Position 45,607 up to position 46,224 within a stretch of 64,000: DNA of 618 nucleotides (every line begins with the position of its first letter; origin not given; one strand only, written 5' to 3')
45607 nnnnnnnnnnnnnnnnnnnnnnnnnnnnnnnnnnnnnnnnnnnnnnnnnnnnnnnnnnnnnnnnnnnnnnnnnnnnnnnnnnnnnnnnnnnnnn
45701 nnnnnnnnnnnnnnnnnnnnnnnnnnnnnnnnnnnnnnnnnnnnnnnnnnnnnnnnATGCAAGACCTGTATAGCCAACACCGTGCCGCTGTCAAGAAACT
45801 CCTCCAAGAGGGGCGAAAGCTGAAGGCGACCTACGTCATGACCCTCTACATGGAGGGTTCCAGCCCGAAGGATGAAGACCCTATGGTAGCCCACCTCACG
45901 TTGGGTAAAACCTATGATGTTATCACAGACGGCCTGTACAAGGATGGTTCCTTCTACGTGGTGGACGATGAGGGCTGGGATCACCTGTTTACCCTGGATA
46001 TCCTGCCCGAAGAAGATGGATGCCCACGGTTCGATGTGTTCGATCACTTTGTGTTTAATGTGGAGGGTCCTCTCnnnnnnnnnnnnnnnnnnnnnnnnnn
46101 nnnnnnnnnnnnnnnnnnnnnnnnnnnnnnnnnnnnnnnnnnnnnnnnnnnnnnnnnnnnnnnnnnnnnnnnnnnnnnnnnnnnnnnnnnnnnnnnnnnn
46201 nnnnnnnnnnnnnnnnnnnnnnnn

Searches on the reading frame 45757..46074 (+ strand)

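Call 64: search_protein_families(library=phrogs, proteins=[window:45757-46074:+], max_evalue=0.001)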
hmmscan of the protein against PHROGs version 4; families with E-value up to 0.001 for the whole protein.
window:45757-46074:+ (106 aa): 1 family
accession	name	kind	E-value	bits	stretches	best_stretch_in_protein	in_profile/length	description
phrog_12479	-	unknown function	6.3e-72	239.9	1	1-106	1-106/106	-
